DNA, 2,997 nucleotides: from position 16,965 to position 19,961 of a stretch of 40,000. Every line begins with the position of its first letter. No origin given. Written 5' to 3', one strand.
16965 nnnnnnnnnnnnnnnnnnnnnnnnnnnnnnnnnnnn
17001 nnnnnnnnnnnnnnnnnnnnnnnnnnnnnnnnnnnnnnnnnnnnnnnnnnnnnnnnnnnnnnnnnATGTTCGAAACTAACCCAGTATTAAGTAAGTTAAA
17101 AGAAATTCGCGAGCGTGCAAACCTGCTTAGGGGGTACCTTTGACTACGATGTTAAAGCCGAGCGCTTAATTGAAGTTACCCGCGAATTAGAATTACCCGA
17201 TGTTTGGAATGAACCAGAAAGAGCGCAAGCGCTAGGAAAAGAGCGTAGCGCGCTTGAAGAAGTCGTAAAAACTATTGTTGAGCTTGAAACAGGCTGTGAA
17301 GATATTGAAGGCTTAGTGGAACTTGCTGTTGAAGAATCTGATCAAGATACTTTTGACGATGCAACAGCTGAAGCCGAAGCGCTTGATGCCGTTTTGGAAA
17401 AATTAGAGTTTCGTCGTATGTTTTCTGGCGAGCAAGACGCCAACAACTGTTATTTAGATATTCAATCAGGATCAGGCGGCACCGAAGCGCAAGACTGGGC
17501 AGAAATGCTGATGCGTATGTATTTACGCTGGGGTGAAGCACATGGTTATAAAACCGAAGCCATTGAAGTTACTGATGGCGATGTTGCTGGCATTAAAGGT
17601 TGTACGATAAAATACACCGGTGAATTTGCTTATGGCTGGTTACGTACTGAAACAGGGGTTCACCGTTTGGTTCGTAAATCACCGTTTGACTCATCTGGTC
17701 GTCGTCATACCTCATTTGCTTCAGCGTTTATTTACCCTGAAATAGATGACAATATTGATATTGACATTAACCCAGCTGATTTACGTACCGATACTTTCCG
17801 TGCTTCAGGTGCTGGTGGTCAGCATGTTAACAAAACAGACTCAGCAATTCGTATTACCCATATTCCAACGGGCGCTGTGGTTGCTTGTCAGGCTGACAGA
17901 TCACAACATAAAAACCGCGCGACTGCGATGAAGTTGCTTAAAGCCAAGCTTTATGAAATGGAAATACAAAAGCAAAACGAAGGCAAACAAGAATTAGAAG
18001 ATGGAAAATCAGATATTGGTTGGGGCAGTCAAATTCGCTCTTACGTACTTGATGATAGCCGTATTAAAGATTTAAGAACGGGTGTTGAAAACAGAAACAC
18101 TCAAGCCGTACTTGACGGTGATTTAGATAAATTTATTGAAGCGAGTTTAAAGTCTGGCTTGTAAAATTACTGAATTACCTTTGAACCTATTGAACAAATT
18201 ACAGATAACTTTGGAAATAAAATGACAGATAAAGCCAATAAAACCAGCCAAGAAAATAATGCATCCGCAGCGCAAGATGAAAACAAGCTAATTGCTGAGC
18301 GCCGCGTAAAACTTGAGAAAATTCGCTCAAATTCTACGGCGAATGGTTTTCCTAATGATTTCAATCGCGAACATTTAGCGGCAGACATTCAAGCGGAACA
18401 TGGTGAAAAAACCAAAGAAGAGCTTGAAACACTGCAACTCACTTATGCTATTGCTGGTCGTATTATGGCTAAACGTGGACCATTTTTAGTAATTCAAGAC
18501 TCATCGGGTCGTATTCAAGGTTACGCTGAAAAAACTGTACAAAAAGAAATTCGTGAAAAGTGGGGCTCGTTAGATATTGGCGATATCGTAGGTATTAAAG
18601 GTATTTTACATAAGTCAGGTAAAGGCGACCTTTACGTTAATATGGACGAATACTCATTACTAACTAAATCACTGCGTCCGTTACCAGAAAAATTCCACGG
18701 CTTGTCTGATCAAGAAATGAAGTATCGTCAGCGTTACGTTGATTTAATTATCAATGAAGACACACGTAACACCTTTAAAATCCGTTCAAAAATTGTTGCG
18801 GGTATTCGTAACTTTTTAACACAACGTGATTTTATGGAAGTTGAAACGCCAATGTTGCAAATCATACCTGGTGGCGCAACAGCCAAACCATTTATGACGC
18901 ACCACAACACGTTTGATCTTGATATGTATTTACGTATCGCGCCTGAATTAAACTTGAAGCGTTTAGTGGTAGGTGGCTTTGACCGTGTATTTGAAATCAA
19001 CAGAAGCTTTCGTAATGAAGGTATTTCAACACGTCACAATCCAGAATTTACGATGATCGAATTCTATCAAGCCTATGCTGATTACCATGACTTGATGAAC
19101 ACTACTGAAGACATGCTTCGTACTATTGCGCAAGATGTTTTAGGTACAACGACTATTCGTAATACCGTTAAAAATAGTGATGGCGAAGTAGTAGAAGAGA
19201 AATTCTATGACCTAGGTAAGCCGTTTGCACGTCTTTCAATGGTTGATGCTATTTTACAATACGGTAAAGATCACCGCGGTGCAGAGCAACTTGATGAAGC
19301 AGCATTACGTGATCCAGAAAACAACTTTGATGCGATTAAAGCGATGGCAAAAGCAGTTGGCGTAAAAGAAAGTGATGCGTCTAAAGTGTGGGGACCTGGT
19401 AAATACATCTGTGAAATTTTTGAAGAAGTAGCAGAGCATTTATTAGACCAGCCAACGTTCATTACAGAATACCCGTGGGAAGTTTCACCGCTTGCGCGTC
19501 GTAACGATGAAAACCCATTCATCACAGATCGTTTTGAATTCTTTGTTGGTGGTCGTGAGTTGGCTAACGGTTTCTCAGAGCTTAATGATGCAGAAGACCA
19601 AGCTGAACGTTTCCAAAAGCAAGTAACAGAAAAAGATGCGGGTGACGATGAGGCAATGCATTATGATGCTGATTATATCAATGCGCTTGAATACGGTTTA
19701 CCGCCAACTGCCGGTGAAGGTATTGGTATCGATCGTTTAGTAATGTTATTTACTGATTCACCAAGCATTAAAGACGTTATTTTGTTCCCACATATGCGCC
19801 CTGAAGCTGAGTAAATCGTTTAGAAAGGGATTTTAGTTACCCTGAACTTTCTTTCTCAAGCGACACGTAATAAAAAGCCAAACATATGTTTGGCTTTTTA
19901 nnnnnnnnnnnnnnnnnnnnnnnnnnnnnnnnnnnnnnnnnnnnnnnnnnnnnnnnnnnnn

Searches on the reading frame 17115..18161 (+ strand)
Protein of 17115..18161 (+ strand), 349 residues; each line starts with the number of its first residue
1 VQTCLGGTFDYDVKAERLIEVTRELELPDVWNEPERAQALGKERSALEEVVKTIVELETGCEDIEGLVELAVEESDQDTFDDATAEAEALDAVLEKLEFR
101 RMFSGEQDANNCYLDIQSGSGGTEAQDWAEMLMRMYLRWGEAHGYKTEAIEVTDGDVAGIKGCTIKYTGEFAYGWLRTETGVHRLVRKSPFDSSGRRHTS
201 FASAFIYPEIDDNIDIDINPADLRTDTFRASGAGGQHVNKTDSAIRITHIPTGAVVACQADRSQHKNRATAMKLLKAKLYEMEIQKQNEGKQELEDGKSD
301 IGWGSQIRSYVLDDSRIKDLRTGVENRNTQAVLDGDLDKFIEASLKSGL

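Call 51: search_protein_families(library=pfam, proteins=[window:17115-18161:+], max_evalue=0.00001)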
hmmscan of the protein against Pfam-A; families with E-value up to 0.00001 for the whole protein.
window:17115-18161:+ (349 aa): 2 families
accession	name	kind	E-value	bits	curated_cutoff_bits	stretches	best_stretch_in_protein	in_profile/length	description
PF03462.23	PCRF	-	1.4e-55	188.6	24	1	16-203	3-193/194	PCRF domain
PF00472.26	RF-1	-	1.3e-42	144.8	35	1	212-321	1-116/116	RF-1 domain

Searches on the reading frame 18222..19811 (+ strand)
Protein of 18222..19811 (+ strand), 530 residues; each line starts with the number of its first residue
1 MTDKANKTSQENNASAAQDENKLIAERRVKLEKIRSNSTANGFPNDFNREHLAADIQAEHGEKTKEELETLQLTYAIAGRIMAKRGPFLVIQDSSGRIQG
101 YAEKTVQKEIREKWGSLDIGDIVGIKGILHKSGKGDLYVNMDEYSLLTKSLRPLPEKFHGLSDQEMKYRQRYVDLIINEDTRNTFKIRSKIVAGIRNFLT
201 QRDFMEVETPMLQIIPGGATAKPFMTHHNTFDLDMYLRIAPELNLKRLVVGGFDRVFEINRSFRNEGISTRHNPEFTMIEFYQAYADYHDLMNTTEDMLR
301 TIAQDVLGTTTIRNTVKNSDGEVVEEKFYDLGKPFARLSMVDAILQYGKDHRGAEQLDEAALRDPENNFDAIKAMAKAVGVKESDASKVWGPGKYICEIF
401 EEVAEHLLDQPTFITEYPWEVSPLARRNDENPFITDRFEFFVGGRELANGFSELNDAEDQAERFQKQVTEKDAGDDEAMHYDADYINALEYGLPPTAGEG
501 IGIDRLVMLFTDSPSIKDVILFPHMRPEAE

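Call 48: search_protein_families(library=pfam, proteins=[window:18222-19811:+], max_evalue=0.00001)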
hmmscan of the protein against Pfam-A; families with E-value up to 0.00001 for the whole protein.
window:18222-19811:+ (530 aa): 2 families
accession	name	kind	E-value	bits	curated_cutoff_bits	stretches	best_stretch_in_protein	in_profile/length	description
PF00152.25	tRNA-synt_2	-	3.8e-93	312.4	25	1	163-525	1-307/308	tRNA synthetases class II (D, K and N)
PF01336.31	tRNA_anti-codon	-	5.2e-10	39.6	27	1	76-147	2-75/75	OB-fold nucleic acid binding domain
